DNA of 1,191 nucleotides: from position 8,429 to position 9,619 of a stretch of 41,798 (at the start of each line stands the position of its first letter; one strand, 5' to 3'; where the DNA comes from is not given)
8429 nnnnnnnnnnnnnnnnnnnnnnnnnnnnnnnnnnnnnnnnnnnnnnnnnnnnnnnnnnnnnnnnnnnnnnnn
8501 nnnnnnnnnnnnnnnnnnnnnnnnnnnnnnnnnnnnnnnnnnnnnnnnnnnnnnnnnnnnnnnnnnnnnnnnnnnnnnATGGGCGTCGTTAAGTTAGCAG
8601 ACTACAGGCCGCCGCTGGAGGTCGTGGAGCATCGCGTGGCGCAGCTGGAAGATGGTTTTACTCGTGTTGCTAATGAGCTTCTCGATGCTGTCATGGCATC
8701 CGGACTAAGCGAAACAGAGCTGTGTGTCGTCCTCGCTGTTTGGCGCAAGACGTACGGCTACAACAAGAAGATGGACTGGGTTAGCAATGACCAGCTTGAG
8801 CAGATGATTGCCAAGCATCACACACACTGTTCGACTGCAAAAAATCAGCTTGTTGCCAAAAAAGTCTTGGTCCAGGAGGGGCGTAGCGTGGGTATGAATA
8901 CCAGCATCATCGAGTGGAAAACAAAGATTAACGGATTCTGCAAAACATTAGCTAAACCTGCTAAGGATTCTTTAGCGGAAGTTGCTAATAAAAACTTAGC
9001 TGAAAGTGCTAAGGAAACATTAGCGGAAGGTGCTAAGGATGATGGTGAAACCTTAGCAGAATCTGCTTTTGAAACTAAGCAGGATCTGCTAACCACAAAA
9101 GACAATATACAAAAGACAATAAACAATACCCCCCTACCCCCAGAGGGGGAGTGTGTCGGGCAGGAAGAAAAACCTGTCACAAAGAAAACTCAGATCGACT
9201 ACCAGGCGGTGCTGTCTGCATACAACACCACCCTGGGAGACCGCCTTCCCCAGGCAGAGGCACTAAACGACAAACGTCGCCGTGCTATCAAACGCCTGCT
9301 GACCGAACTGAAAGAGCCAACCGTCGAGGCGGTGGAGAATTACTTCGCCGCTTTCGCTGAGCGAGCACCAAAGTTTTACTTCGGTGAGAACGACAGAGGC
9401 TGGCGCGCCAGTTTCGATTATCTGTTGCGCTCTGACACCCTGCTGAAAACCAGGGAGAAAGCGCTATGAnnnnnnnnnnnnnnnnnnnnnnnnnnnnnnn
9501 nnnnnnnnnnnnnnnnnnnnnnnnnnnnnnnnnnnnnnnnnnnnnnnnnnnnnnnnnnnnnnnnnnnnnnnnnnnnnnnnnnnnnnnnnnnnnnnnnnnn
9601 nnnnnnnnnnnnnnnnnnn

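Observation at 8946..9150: Origin-like iteron array inside the replication initiator gene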

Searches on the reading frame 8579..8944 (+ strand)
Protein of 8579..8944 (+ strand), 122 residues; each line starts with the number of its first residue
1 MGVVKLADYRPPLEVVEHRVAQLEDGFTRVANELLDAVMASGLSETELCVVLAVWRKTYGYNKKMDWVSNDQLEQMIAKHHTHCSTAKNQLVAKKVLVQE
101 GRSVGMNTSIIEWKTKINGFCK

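Call 31: find_related_loci(query=window:8579-8944:+, collection=viral_contigs, flank=1500)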
Query window:8579-8944:+ (122 aa) in viral_contigs; peptide patterns used: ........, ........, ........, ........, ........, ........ (x = any residue, [..] = any of these).
598 stretches matched a pattern (row limit reached: there are more); 410 encode a relative of the query (tblastn E <= 1e-3); the best 80 are kept; 80 distinct loci.
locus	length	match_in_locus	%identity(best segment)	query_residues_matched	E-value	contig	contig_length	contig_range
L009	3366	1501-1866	100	1-122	1e-83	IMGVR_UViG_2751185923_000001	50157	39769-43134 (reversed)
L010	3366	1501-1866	100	1-122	2e-83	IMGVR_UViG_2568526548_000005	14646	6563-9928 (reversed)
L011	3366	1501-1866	100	1-122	2e-83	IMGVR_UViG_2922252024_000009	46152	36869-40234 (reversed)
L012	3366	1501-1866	100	1-122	2e-83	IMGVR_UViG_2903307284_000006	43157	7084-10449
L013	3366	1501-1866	100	1-122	2e-83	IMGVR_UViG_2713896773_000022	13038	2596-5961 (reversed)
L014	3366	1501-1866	100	1-122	2e-83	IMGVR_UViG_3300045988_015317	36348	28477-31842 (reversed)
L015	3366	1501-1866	100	1-122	2e-83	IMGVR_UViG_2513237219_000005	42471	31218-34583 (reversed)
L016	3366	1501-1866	99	1-122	6e-83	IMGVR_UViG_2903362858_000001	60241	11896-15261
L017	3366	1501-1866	98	1-122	7e-83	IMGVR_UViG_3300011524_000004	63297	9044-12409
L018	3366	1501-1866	99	1-122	6e-83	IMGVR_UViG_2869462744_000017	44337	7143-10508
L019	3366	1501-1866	98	1-122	1e-82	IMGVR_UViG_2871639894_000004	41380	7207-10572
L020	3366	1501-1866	98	1-122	2e-82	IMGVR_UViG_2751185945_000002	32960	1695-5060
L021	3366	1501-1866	98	1-122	1e-81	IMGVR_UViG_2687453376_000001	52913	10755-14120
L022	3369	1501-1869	86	1-122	1e-74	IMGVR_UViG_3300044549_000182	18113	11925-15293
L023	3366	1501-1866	85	1-122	7e-74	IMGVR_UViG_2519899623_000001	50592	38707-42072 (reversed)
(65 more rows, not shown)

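Call 71: search_solved_structures(query=A3, max_evalue=10, show_alignments=2)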
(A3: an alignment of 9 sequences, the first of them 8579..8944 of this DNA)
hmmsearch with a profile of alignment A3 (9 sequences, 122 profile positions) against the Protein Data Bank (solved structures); distinct sequences matched with E-value up to 10: 3.
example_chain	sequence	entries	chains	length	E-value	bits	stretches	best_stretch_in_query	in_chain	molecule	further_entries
5jls_A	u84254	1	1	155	0.24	14.9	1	67-105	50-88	Adhesin competence repressor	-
5jlu_A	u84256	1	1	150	0.25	14.8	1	67-105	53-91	Adhesin competence repressor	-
3e5u_C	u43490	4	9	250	0.86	13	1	70-106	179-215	Cyclic nucleotide-binding protein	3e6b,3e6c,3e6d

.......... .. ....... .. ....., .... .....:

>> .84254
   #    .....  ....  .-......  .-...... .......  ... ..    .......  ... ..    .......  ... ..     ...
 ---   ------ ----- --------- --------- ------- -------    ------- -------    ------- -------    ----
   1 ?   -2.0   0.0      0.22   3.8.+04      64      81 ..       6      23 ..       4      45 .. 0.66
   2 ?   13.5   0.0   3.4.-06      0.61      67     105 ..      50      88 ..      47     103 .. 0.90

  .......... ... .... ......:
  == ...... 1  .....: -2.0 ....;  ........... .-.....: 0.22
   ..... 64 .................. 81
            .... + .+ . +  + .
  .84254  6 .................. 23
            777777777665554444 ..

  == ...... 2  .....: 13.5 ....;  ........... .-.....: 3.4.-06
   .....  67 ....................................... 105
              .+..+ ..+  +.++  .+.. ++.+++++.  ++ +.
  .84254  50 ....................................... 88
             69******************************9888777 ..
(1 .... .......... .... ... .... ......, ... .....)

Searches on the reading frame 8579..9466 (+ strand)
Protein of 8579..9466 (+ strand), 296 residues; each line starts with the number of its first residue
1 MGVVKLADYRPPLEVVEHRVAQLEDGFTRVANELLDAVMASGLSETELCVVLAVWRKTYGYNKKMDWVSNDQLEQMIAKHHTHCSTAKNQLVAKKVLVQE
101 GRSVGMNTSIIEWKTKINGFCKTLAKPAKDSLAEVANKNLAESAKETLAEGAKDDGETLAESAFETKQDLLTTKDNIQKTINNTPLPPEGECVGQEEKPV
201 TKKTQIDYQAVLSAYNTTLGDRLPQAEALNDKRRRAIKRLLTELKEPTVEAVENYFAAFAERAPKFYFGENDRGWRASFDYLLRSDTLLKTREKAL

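Call 5: search_protein_families(library=pfam, proteins=[window:8579-9466:+], max_evalue=0.01)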
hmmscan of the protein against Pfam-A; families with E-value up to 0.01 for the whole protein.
window:8579-9466:+ (296 aa): 1 family
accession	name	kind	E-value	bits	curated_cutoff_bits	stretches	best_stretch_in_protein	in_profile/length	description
PF04492.19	Phage_rep_O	-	1.5e-32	112.4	28.7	1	19-113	1-95/95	Bacteriophage replication protein O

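Call 42: search_solved_structures(query=window:8579-9466:+, max_evalue=1)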
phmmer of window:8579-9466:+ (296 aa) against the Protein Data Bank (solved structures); distinct sequences matched with E-value up to 1: 10.
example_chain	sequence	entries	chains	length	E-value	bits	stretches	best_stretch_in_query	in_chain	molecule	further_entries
7fbi_A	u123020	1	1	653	0.036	16.9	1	183-251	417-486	Envelope glycoprotein B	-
8yy6_A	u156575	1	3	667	0.037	16.8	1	183-251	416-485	BALF4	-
3fvc_A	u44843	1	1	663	0.04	16.7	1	183-251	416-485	Glycoprotein GP110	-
9yka_A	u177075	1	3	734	0.054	16.3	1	183-251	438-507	BALF4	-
9oal_A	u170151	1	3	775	0.056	16.2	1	183-251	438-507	Envelope glycoprotein B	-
4oe1_A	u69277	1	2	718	0.29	13.9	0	91-143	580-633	Chloroplast pentatricopeptide repeat protein 10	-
4m59_A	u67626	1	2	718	0.29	13.9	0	91-143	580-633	Chloroplast pentatricopeptide repeat protein 10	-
4m57_A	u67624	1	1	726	0.29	13.9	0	91-143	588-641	Chloroplast pentatricopeptide repeat protein 10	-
9uy9_A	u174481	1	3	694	0.55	13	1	186-249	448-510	Macacine gammaherpesvirus 4 glycoprotein B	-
6v3p_C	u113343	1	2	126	0.89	12.3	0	131-165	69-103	IgA FC receptor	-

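Call 70: predict_structure(protein=window:8579-9466:+)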
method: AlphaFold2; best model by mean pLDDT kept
length: 296 residues; sequences in the alignment: 1
mean_pLDDT: 42.1   pTM: 0.28
mean pLDDT of the five models: 42.1, 40.6, 39.0, 37.8, 36.2
residues with pLDDT >= 90: 0; 70-90: 0; 50-70: 45; < 50: 251
segments of 3 or more residues with pLDDT < 50: 1-27, 57-68, 86-141, 143-296
pLDDT, mean of each block of 10 residues (from residue 1): 29 39 48 56 55 51 44 61 48 36 36 41 41 45 45 43 40 44 38 34 38 37 37 40 42 43 35 39 41 38
secondary structure, 60 per line:
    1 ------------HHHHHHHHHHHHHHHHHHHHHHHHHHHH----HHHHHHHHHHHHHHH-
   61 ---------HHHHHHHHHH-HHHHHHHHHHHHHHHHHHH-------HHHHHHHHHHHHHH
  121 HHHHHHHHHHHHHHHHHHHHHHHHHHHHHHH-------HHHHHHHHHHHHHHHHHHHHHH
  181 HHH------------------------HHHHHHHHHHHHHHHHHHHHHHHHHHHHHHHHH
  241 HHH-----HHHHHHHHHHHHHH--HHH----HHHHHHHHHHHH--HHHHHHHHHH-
elements in order: H13-40 H45-59 H70-79 H81-99 H107-151 H159-183 H208-243 H249-262 H272-283 H286-295

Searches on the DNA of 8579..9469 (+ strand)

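Call 6: search_dna_similar(query=window:8579-9469:+, collection=phages, mode=near, max_rows=30)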
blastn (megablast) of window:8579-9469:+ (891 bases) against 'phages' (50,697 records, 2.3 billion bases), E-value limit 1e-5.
Records with a match: 105; places in all: 105; records where one place covers at least 80% of the query: 0.
Best place of each record, by identity: 90-95% 17; 80-90% 84; 60-80% 4.
By first word of the organism name: Salmonella 63; Escherichia 13; Enterobacteria 12; Stx2-converting 9; Erwinia 2; Stx2c-converting 2; Lederbergvirus 2; Citrobacter 1; Stx1a-converting 1.
By host as written in the record: - 13; Salmonella enterica subsp. enterica serovar Typhimurium 13; Salmonella sp. 10; Salmonella enterica 10; Escherichia coli 8; Salmonella enterica subsp. enterica 3; Salmonella typhimurium 3; Erwinia horticola 2; and 33 more.
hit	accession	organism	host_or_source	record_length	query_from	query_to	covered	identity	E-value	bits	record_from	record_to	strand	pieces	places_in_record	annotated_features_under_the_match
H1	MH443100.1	Erwinia phage vB_EhrS_49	Erwinia horticola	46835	40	576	54%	79.4%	1e-61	331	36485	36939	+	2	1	replication protein O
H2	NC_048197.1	Erwinia phage vB_EhrS_49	Erwinia horticola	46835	40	576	54%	79.4%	1e-61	331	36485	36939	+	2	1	replication initiation O-like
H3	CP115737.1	Citrobacter phage Omnitron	Citrobacter braakii GW-Imi-1b1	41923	534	891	40%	88.1%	2e-115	422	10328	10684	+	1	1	record has no annotation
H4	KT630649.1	Salmonella phage SEN34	Salmonella enterica subsp. diarizonae ...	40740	48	410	41%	75.4%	2e-40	172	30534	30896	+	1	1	replication protein O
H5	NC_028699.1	Salmonella phage SEN34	Salmonella enterica subsp. diarizonae ...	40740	48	410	41%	75.4%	2e-40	172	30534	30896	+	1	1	replication initiation O-like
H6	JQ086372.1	Escherichia phage HK446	Escherichia coli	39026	498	586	10%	83.0%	4e-12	79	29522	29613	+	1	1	DNA replication protein O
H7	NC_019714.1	Escherichia phage HK446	Escherichia coli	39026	498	586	10%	83.0%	4e-12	79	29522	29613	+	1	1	replication initiation O-like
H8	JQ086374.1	Escherichia phage HK544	Escherichia coli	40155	498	571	8%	86.1%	1e-12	81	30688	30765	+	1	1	DNA replication protein O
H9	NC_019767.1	Escherichia phage HK544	Escherichia coli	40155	498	571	8%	86.1%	1e-12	81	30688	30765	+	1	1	replication initiation O-like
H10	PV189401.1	Escherichia phage vB_EcoS_phi330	Escherichia coli K514 (EHEC)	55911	498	572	8%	84.8%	5e-11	75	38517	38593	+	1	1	replication initiation O-like protein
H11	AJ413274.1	Enterobacteria phage Nil2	Escherichia coli O157:H7 strain Nil653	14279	498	563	7%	87.1%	5e-11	75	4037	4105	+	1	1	o: replication of DNA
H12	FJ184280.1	Enterobacteria phage YYZ-2008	-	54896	498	563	7%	87.1%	5e-11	75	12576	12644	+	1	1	DNA replication protein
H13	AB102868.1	Enterobacteria phage ST104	Salmonella typhimurium DT104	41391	498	563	7%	87.1%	5e-11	75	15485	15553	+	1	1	18: 18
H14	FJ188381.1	Stx2-converting phage 1717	-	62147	498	563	7%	87.1%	5e-11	75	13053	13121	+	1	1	bacteriophage DNA replication protein O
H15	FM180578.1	Enterobacteria phage 2851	E. coli O157:H7 strain CB2851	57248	498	563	7%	87.1%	5e-11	75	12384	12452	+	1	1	o: bacteriophage replication protein O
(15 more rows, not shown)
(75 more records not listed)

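Call 8: get_annotated_region(hit=H1, flank=1500)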
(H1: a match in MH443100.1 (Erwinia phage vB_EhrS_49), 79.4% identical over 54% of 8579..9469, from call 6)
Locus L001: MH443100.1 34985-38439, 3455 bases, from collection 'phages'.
description: Erwinia phage vB_EhrS_49, complete genome.
organism: Erwinia phage vB_EhrS_49 (NCBI taxid 2283026)
taxonomy: Viruses; Duplodnaviria; Heunggongvirae; Uroviricota; Caudoviricetes; Feofaniavirus; Feofaniavirus Eho49
host: Erwinia horticola; source: -; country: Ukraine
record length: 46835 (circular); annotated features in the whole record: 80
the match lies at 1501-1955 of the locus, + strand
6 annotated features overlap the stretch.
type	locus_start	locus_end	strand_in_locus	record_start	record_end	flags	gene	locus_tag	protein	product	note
CDS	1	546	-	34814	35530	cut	-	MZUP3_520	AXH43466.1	repressor protein CI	-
CDS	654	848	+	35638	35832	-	-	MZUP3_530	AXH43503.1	Cro protein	ABD60139.1 Cro [Escherichia virus Lambda]; CD: Cro pfam09048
CDS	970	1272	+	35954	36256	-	-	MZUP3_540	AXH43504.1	regulatory protein CII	CD: Phage_CII pfam05269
CDS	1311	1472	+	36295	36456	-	-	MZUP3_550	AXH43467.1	hypothetical protein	-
CDS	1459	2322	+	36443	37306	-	-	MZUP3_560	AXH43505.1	replication protein O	YP_009191652.1 replication protein O [Salmonella phage SEN34]; CD: Phage_rep_O npfam04492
CDS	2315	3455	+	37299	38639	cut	-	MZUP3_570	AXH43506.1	replicative DNA helicase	CD DnaB TIGR00665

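Call 9: get_annotated_region(hit=H4, flank=1500)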
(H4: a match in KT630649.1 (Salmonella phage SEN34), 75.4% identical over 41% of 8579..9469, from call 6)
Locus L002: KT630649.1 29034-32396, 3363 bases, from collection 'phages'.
description: Salmonella phage SEN34, complete genome.
organism: Salmonella phage SEN34 (NCBI taxid 1647463)
taxonomy: Viruses; Duplodnaviria; Heunggongvirae; Uroviricota; Caudoviricetes; Brunovirus; Brunovirus SEN34
host: Salmonella enterica subsp. diarizonae 519/03 IIIb; source: feces; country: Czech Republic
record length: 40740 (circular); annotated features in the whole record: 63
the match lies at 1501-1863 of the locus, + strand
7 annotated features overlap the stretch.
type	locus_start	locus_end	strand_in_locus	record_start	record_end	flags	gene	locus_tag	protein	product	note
CDS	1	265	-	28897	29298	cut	-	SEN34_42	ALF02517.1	putative DNA-binding protein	putative DNA-binding protein in cluster with Type I restriction-modification system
CDS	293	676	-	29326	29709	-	-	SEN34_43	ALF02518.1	putative DNA-binding protein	putative DNA-binding protein in cluster with Type I restriction-modification system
CDS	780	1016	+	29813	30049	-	-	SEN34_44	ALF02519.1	regulatory protein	-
CDS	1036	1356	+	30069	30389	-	-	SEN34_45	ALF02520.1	putative DNA-binding protein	-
CDS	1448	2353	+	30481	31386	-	-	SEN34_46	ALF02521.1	replication protein O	-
CDS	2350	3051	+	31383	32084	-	-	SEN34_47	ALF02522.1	replication protein P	-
CDS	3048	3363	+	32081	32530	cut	-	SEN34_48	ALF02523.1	hypothetical protein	-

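Call 15: get_annotated_region(hit=H13, flank=900)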
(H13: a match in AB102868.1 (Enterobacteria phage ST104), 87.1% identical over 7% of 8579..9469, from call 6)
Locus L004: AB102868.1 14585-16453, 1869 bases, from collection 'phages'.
description: Enterobacteria phage ST104 DNA, complete genome.
organism: Enterobacteria phage ST104 (NCBI taxid 221029)
taxonomy: Viruses; Duplodnaviria; Heunggongvirae; Uroviricota; Caudoviricetes; Lederbergvirus
host: Salmonella typhimurium DT104; source: -; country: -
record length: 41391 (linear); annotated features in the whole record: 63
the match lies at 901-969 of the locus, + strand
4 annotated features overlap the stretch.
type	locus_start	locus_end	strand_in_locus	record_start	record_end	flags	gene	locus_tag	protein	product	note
CDS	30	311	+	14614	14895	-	c1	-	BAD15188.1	C1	transcriptioanl avtivator; similar to bacteriophage L c1 protein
CDS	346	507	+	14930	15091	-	orf27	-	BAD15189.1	ORF27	similar to Bacteriophage HK97 gp53 in GenBank Accesion Number AAF31131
CDS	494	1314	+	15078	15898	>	18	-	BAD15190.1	18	replication protein 18; similar to bacteriophage P22 18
CDS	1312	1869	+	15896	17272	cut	12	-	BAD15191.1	12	replicaiton protein; similar to bacteriophage P22 12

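Call 16: get_annotated_region(hit=H6, flank=900)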
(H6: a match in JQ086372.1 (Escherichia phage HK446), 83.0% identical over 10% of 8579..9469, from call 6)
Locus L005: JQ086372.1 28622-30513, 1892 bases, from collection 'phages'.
description: Enterobacteria phage HK446, complete genome.
organism: Escherichia phage HK446 (NCBI taxid 1147145)
taxonomy: Viruses; Duplodnaviria; Heunggongvirae; Uroviricota; Caudoviricetes; Hendrixvirinae; Kwaitsingvirus; Kwaitsingvirus HK446
host: Escherichia coli; source: -; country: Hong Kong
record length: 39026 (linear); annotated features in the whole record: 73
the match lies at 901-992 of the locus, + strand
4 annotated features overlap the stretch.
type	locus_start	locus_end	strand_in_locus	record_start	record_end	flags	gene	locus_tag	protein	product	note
CDS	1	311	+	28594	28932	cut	-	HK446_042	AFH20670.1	CII protein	similar to NP_112055 cII [Enterobacteria phage HK620]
CDS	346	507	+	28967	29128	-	-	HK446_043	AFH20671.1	hypothetical protein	similar to NP_037738 Gp53 [Enterobacteria phage HK97]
CDS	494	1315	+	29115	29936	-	-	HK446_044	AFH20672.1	DNA replication protein O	similar to NP_037739 Gp54 [Enterobacteria phage HK97]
CDS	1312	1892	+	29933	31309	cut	-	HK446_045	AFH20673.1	DNA replication protein P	similar to NP_037740 Gp55 [Enterobacteria phage HK97]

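Call 23: search_dna_similar(query=window:8579-9469:+, collection=ecoli_genomes, mode=near, max_rows=15)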
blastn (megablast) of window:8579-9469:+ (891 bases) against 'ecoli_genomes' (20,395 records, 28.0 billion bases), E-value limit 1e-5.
Records with a match: 443; places in all: 459; records where one place covers at least 80% of the query: 6.
Genomes with a match: 441 of 5426; with a place that covers at least 80% of the query: 6. Places per genome that has any: lowest 1, median 1, highest 2. On chromosomes: 456 places; on plasmids: 3.
Best place of each record, by identity: >=99% 6; 90-95% 129; 80-90% 308.
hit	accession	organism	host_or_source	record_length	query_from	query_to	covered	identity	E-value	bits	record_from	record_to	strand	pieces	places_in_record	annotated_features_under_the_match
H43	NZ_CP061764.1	Escherichia coli O19:H7 strain 730V1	Bos taurus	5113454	1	891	100%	100.0%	0e+0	1646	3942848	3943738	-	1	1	replication protein | hypothetical protein | DnaB-like helicase C-terminal domain-containing protein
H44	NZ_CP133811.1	Escherichia coli strain EC2001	food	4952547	1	891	100%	100.0%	0e+0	1646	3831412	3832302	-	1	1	replication protein | hypothetical protein | DnaB-like helicase C-terminal domain-containing protein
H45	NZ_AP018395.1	Escherichia coli strain TOK-001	Homo sapiens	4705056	1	891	100%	100.0%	0e+0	1646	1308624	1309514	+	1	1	replication protein | hypothetical protein | DnaB-like helicase C-terminal domain-containing protein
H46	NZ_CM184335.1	Escherichia coli strain ES6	Aquarana catesbeiana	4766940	1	891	100%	99.9%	0e+0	1640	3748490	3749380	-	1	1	replication protein | hypothetical protein | DnaB-like helicase C-terminal domain-containing protein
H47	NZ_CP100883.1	Escherichia coli strain ET896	Hoplobatrachus rugulosus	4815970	1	891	100%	99.8%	0e+0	1635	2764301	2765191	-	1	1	replication protein | hypothetical protein | DnaB-like helicase C-terminal domain-containing protein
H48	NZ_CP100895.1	Escherichia coli strain ET846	Hoplobatrachus rugulosus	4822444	1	891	100%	99.8%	0e+0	1633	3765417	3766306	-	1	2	replication protein | hypothetical protein | DnaB-like helicase N-terminal domain-containing protein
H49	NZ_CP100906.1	Escherichia coli strain ET791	Hoplobatrachus rugulosus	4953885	516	891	42%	94.7%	9e-163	582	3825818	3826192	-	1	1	replication protein | DnaB-like helicase N-terminal domain-containing protein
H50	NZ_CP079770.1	Escherichia coli strain HL15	Duck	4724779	1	434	49%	81.0%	4e-91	344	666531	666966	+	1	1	replication protein | hypothetical protein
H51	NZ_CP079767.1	Escherichia coli strain SF10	Duck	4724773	1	434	49%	81.0%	4e-91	344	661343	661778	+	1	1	replication protein | hypothetical protein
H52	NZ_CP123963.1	Escherichia coli strain L6-21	Waterfowl manure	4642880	1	434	49%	80.8%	2e-89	339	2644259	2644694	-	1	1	replication protein | hypothetical protein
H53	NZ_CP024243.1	Escherichia coli O128:H27 strain 90-9281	missing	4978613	470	563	11%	81.8%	2e-10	77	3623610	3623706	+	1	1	replication protein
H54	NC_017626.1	Escherichia coli 042 strain 042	-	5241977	470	563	11%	81.8%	2e-10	77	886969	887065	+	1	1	replication protein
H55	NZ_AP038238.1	Escherichia coli strain HCM-25C-3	Gallus gallus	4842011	498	586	10%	84.0%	1e-12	84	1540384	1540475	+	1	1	replication protein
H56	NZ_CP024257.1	Escherichia coli O25:H16 strain F5505-C1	missing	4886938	498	586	10%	83.0%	5e-11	79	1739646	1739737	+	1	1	replication protein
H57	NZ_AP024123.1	Escherichia coli strain KS-NP019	Bos taurus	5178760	498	586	10%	83.0%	5e-11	79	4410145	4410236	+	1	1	replication protein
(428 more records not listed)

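Call 25: get_annotated_region(hit=H50, flank=1200)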
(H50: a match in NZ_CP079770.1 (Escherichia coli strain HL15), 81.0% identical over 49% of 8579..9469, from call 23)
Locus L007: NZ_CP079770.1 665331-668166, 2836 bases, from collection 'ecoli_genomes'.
description: Escherichia coli strain HL15 chromosome, complete genome
organism: Escherichia coli strain HL15 (NCBI taxid 562)
replicon: chromosome; assembly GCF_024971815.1
host: Duck; source: cloacal swab; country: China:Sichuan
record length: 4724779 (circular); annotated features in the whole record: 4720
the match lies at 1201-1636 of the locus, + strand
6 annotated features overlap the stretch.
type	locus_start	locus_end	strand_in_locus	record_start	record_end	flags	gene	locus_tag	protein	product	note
CDS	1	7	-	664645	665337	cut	-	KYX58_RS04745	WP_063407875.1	LexA family transcriptional regulator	-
CDS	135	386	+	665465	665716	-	-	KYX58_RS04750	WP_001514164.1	transcriptional regulator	-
CDS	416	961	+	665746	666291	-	-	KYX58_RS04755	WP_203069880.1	toxin YdaT family protein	-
CDS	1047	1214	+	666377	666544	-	-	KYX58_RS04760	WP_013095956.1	hypothetical protein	-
CDS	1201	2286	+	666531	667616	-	-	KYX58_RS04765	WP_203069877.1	replication protein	-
CDS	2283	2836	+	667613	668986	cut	-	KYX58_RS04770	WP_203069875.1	replicative DNA helicase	-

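Call 26: get_annotated_region(hit=H48, flank=300)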
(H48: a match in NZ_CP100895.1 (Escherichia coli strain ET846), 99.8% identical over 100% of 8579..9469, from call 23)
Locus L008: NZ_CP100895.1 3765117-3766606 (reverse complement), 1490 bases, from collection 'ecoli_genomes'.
description: Escherichia coli strain ET846 chromosome, complete genome
organism: Escherichia coli strain ET846 (NCBI taxid 562)
replicon: chromosome; assembly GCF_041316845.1
host: Hoplobatrachus rugulosus; source: feces; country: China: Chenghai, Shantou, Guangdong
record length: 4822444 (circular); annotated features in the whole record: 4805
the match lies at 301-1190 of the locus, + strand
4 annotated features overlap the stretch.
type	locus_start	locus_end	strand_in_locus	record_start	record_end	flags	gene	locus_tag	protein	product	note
CDS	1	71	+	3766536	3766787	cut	-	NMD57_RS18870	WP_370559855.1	hypothetical protein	-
CDS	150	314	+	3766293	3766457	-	-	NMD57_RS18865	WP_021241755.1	hypothetical protein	-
CDS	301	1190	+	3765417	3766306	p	-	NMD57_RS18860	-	replication protein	frameshifted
CDS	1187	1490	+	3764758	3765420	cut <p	-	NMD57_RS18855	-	DnaB-like helicase N-terminal domain-containing protein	incomplete; partial in the middle of a contig; missing C-terminus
